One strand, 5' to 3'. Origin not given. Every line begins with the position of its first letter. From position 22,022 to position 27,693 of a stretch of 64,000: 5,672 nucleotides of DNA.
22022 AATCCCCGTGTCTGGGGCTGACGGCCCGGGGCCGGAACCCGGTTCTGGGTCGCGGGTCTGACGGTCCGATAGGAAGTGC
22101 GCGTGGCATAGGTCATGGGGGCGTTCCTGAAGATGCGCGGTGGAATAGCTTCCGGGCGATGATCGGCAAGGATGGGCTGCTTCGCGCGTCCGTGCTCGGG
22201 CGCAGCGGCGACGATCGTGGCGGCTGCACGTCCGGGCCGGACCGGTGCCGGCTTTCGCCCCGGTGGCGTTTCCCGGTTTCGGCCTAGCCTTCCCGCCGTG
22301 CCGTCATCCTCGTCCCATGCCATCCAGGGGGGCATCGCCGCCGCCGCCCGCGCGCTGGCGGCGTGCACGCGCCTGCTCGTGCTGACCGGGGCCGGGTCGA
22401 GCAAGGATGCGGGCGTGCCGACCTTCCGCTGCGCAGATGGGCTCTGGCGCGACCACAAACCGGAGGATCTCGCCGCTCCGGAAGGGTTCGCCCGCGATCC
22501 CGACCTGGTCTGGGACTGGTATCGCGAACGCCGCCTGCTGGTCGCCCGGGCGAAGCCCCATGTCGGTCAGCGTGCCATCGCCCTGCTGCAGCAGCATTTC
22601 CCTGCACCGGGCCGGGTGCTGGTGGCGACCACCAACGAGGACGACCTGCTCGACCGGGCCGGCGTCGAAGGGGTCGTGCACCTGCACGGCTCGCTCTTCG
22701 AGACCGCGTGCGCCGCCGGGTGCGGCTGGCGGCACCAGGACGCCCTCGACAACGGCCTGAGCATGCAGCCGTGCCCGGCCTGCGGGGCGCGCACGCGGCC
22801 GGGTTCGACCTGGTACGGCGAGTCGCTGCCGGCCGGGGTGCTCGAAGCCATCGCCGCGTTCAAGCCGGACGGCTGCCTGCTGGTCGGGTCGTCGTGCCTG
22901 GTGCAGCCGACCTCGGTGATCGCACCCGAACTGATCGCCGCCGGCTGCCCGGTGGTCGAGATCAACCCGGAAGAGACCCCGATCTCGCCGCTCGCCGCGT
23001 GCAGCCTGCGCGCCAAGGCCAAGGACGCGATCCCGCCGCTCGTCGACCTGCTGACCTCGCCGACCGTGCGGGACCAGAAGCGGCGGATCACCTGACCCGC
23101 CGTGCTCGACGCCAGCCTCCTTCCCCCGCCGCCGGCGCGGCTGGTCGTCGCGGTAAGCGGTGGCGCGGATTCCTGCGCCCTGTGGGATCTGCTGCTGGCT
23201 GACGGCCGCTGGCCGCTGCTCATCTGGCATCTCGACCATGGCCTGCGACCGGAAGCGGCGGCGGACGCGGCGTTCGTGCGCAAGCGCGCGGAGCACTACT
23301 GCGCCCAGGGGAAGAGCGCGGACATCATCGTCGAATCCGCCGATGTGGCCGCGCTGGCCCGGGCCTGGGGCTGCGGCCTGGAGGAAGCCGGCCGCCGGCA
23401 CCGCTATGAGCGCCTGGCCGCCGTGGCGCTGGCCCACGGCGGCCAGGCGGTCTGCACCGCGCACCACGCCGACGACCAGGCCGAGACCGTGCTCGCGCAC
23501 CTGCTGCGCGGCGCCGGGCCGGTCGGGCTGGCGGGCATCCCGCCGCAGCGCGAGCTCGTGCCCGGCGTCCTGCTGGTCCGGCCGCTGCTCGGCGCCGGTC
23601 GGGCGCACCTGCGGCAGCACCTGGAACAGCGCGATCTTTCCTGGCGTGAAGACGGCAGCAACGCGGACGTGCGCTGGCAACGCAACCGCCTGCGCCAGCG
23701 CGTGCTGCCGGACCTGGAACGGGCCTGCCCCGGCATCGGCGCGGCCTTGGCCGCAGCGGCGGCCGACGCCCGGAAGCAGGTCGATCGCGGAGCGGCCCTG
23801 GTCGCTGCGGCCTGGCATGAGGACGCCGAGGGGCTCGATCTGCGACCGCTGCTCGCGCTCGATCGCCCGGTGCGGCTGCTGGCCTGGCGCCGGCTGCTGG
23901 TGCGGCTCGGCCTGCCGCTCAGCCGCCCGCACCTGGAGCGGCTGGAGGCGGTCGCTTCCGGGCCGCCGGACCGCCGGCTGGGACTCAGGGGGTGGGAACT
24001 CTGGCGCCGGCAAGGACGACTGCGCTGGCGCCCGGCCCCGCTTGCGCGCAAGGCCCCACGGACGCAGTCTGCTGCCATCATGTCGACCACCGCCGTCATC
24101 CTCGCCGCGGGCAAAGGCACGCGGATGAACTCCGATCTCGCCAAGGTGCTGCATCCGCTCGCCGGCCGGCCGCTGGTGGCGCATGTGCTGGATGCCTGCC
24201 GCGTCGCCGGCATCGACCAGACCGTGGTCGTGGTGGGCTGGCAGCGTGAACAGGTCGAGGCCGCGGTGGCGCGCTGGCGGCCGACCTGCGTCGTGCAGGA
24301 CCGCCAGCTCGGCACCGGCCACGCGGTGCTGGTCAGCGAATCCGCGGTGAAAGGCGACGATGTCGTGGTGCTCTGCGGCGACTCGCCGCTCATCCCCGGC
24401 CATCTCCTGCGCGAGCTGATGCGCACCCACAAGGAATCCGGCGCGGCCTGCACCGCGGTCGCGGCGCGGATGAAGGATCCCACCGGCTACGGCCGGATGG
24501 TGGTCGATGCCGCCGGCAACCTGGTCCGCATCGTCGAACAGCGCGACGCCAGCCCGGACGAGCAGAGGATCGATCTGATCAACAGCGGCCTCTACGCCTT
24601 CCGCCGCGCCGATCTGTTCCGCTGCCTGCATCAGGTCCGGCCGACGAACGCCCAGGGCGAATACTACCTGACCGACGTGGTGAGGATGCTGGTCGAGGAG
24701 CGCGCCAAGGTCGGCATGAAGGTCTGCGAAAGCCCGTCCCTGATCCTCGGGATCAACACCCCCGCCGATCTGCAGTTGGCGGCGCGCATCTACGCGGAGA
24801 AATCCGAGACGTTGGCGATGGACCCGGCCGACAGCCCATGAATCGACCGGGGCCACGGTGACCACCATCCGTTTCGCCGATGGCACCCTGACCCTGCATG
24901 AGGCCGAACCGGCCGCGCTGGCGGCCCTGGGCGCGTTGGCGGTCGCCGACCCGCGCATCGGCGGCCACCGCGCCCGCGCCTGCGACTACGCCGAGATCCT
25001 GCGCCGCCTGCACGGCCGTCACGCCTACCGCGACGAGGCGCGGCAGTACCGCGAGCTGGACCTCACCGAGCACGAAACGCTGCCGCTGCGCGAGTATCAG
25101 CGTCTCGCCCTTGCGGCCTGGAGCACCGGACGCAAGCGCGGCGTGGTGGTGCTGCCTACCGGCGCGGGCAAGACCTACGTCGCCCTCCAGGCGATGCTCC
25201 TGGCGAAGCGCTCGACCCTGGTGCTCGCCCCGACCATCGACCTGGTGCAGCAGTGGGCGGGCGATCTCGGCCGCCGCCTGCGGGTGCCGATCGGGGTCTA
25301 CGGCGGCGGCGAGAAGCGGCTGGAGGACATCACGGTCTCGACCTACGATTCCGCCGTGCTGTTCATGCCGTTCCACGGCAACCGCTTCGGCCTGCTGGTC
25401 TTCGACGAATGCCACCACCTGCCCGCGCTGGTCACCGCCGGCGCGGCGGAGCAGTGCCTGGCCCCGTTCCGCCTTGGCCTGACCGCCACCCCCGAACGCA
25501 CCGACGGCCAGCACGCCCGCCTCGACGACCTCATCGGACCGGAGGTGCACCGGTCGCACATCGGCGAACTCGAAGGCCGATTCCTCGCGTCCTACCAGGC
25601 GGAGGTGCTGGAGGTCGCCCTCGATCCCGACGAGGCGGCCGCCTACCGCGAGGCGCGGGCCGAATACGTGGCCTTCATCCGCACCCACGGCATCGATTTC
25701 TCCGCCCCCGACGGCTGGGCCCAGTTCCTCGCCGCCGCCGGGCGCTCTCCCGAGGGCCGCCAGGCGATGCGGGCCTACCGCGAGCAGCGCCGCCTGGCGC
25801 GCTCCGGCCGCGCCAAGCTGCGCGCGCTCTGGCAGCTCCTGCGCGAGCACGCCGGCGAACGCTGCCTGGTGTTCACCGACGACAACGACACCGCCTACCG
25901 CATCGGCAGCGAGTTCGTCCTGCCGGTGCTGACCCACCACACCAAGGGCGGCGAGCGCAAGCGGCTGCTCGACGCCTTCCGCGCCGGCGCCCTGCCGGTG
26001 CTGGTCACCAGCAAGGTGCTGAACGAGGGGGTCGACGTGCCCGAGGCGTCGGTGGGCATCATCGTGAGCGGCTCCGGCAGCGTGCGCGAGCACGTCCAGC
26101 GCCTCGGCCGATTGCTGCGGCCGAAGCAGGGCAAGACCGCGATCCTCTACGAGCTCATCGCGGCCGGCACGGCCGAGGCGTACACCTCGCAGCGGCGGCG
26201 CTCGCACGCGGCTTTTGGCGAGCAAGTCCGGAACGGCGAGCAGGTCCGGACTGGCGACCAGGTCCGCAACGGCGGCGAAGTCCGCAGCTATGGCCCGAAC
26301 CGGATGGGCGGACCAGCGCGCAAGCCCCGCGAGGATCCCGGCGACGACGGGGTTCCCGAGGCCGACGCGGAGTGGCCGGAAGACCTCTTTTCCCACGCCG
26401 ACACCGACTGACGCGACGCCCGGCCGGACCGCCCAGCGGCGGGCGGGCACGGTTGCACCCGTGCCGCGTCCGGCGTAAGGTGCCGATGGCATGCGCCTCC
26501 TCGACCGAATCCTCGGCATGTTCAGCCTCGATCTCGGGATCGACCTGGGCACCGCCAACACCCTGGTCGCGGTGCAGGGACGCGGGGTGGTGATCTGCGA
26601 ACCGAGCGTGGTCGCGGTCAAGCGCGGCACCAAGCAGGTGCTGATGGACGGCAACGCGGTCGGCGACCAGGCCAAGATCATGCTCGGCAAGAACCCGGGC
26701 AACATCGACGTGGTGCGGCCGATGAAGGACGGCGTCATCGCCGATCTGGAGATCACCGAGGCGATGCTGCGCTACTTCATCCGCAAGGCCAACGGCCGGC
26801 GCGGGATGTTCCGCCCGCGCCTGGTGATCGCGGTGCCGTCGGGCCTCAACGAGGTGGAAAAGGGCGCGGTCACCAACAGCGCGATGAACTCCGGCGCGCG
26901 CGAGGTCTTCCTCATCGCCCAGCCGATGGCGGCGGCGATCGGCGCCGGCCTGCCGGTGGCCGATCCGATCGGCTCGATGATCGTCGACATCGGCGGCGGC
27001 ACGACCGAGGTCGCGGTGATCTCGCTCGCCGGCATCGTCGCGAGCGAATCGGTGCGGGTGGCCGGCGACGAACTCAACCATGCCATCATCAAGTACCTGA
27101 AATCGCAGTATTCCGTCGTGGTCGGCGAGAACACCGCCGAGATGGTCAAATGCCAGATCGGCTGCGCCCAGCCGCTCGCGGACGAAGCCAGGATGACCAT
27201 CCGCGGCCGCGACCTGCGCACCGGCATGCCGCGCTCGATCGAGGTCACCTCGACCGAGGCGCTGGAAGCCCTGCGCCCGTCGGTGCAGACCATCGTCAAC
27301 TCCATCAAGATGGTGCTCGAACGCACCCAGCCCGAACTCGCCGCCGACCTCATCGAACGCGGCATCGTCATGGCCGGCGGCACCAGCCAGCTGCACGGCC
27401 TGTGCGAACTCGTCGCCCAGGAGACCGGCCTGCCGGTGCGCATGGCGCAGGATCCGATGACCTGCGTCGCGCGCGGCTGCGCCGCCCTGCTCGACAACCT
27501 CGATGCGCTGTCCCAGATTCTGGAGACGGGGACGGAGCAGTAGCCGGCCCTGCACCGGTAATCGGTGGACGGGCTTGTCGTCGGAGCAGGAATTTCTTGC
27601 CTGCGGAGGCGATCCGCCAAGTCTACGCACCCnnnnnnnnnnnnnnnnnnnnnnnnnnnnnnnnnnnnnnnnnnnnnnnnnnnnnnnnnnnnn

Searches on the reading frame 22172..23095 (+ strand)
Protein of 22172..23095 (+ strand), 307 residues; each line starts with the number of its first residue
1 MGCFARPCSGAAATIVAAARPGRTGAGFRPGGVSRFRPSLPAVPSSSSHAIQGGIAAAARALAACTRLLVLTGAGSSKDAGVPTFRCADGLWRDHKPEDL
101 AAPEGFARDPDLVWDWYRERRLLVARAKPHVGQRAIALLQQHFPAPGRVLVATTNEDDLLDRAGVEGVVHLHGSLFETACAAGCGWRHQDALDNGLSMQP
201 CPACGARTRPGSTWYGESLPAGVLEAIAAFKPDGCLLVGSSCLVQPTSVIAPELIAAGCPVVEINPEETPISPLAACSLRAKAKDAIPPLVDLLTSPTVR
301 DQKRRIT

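Call 48: search_protein_families(library=pfam, proteins=[window:22172-23095:+], max_evalue=0.00001)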
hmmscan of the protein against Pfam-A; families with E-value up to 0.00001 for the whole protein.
window:22172-23095:+ (307 aa): 1 family
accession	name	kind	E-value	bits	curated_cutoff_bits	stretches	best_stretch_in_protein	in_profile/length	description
PF02146.23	SIR2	-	9.8e-30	104.3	24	1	73-246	1-180/180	Sir2 family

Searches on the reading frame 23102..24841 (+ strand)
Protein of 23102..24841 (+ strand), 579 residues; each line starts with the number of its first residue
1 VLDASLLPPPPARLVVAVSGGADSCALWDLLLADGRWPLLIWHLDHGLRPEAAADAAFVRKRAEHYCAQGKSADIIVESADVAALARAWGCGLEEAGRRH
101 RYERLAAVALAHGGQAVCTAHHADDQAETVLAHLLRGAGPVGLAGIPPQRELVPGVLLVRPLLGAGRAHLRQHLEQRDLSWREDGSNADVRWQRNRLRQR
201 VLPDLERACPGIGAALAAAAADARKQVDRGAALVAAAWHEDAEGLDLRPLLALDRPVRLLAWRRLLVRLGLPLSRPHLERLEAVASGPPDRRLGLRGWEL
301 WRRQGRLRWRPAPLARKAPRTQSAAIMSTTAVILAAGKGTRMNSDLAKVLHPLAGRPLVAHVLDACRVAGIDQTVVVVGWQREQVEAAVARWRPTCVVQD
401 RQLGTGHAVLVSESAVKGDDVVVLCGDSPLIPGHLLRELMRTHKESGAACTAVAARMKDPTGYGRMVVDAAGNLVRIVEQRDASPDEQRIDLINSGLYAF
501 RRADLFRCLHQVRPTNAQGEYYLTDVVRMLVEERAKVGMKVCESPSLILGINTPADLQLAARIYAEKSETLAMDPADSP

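Call 48: search_protein_families(library=pfam, proteins=[window:23102-24841:+], max_evalue=0.00001)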
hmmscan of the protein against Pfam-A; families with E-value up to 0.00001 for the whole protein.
window:23102-24841:+ (579 aa): 5 families
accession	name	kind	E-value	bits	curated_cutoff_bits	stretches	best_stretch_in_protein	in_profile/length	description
PF01171.26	ATP_bind_3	-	2.6e-43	148.3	27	1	14-199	2-181/182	PP-loop family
PF12804.13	NTP_transf_3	-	5.3e-23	82.4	27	1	331-473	1-143/160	MobA-like NTP transferase domain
PF00483.29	NTP_transferase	-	2.9e-20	73.3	21.2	1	331-535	2-214/245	Nucleotidyl transferase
PF01128.25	IspD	-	1.9e-09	38.1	27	1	330-459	2-132/221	2-C-methyl-D-erythritol 4-phosphate cytidylyltransferase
PF02348.25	CTP_transf_3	-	1.3e-06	28.8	22.6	1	347-449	15-120/217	Cytidylyltransferase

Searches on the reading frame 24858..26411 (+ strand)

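Call 48: search_protein_families(library=pfam, proteins=[window:24858-26411:+], max_evalue=0.00001)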
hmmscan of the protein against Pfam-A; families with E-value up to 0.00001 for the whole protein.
window:24858-26411:+ (517 aa): 5 families
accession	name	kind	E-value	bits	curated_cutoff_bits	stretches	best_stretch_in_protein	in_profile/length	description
PF04851.21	ResIII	-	1.3e-27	97.1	22.5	1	75-214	2-164/164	Type III restriction enzyme, res subunit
PF16203.11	ERCC3_RAD25_C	-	3e-16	59.9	27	1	311-449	36-183/248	ERCC3/RAD25/XPB C-terminal helicase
PF00271.37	Helicase_C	-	4.9e-16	59.4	23.5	1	320-422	2-109/110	Helicase conserved C-terminal domain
PF00270.35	DEAD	-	2.1e-12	47.6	26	1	79-214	2-162/167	DEAD/DEAH box helicase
PF18458.6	XPB_DRD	-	1.3e-08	35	26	1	4-60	1-56/57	Xeroderma pigmentosum group B helicase damage recognition domain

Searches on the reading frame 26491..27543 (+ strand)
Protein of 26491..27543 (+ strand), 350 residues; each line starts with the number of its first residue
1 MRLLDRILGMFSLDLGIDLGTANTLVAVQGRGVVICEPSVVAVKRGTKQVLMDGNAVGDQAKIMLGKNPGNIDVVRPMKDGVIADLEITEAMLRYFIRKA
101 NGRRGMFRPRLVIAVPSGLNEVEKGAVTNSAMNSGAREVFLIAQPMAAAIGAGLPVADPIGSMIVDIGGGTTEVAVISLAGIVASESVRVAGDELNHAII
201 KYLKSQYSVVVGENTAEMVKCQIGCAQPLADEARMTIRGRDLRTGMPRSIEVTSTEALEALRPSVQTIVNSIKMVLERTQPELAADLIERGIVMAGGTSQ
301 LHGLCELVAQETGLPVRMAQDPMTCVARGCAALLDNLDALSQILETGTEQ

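Call 49: search_protein_families(library=pfam, proteins=[window:26491-27543:+], max_evalue=0.00001)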
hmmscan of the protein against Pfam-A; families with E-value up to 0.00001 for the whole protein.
window:26491-27543:+ (350 aa): 4 families
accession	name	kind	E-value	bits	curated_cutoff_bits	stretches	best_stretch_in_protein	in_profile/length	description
PF06723.19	MreB_Mbl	-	3e-132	440.8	27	1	14-341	3-326/327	MreB/Mbl protein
PF14450.12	FtsA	-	2.7e-13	50.8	31.8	1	164-323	2-121/127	Cell division protein FtsA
PF00022.25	Actin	-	9.6e-13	47.9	27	1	38-206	31-190/410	Actin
PF00012.26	HSP70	-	2.7e-10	39.6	20.6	1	87-332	112-370/599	Hsp70 protein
